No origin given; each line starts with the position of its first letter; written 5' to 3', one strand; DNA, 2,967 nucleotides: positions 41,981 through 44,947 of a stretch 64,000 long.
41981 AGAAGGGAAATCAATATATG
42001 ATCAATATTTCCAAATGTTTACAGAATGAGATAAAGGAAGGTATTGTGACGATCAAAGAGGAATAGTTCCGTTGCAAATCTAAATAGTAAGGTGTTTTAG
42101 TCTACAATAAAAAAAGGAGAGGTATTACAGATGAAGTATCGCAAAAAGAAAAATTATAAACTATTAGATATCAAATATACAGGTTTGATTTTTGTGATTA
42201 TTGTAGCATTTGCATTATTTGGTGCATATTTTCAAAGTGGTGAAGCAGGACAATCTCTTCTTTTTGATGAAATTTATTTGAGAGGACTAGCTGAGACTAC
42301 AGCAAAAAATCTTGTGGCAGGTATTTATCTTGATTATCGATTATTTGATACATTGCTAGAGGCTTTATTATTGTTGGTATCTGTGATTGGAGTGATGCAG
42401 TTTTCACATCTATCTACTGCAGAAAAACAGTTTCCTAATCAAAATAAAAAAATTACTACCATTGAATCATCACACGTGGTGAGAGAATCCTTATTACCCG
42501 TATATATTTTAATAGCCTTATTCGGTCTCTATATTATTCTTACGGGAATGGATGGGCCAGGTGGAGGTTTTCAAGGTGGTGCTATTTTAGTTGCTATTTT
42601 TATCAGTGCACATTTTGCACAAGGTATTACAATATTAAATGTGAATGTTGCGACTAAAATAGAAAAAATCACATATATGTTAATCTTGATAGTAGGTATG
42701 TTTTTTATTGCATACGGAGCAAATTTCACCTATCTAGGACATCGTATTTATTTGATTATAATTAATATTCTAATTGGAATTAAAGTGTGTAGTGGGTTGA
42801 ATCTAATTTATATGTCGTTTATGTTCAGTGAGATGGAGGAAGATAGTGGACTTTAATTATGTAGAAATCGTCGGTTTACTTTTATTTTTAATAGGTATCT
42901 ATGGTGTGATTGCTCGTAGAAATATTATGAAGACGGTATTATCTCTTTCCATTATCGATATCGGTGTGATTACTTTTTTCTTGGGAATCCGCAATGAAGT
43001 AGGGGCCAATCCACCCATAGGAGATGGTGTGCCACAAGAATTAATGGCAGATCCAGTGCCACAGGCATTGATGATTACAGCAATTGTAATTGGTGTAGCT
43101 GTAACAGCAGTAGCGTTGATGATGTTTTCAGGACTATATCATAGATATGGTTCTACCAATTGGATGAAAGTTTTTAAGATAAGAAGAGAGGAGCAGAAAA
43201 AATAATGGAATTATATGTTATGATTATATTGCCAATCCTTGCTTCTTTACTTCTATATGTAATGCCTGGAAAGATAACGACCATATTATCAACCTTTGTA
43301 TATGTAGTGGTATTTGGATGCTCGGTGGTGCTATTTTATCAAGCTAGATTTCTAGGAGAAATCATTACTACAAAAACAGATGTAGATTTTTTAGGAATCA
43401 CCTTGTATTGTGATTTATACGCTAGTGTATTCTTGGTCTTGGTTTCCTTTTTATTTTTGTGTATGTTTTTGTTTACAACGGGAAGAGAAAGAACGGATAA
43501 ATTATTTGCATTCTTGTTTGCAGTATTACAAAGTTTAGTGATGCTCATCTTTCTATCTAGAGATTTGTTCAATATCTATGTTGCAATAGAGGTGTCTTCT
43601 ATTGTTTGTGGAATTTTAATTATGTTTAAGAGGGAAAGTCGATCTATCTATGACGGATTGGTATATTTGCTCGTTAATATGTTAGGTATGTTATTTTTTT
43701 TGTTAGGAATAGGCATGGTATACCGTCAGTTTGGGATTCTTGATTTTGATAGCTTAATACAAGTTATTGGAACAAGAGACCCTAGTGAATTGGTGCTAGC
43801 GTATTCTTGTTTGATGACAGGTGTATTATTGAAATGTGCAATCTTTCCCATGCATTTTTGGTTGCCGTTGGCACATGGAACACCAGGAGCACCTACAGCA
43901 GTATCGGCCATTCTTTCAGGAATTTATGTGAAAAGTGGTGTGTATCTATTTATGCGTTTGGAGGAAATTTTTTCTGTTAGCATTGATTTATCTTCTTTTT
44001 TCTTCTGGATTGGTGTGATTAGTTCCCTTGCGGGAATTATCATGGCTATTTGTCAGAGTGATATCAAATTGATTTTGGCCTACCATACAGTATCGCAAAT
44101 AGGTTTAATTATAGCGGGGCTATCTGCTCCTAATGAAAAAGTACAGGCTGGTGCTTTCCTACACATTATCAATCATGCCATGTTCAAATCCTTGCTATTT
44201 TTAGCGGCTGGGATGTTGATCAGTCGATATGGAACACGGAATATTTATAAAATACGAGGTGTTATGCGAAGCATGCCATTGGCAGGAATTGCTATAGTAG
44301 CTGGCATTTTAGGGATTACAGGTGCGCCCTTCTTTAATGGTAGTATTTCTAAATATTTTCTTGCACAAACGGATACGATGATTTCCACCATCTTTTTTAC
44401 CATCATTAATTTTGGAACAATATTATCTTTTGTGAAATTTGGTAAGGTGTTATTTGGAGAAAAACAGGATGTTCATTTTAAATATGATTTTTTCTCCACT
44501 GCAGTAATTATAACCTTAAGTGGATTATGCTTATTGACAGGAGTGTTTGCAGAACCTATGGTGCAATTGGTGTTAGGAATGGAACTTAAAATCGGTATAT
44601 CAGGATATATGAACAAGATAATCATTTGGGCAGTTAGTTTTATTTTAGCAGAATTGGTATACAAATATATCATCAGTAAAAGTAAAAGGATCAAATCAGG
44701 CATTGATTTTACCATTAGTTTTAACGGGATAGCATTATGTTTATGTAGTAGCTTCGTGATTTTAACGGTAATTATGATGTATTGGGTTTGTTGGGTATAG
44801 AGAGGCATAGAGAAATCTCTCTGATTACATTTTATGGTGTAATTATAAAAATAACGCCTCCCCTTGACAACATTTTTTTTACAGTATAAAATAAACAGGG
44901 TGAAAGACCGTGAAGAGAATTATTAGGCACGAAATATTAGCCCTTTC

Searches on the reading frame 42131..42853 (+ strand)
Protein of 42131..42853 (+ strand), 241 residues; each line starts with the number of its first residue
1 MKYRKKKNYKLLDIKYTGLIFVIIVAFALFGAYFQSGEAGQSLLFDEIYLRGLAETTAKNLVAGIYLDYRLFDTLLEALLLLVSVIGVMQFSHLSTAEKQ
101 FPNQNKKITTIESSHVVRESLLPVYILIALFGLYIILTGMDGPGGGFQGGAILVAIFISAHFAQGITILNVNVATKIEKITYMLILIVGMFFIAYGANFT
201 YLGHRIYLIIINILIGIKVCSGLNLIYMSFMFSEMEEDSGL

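Call 77: search_protein_families(library=pfam, proteins=[window:42131-42853:+], max_evalue=0.001)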
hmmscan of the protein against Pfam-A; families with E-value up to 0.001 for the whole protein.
window:42131-42853:+ (241 aa): 1 family
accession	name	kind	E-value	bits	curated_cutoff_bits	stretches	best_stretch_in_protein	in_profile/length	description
PF04039.18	MnhB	-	9.7e-11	42.4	22.5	1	123-223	8-125/127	Domain related to MnhB subunit of Na+/H+ antiporter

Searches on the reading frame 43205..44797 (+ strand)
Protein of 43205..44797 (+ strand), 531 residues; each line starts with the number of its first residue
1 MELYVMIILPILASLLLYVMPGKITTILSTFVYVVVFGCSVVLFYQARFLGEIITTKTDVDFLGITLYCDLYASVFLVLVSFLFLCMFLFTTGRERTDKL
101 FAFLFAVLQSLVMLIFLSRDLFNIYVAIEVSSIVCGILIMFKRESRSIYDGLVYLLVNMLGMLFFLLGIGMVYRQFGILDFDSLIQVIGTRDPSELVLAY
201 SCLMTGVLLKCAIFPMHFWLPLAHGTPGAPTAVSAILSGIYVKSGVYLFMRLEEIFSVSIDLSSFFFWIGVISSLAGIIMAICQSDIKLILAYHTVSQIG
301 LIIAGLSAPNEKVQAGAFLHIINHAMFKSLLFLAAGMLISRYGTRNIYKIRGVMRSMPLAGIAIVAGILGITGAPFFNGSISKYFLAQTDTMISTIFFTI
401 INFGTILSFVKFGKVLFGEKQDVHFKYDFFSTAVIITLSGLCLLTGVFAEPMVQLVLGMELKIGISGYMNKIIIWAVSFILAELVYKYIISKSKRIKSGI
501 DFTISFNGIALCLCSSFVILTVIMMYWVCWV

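Call 43: search_protein_families(library=pfam, proteins=[window:43205-44797:+], max_evalue=0.001)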
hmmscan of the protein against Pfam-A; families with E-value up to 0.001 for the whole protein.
window:43205-44797:+ (531 aa): 1 family
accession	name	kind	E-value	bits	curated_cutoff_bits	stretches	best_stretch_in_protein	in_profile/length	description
PF00361.26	Proton_antipo_M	-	5.3e-54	183.8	21.5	1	118-407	1-293/294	NADH:quinone oxidoreductase/Mrp antiporter, TM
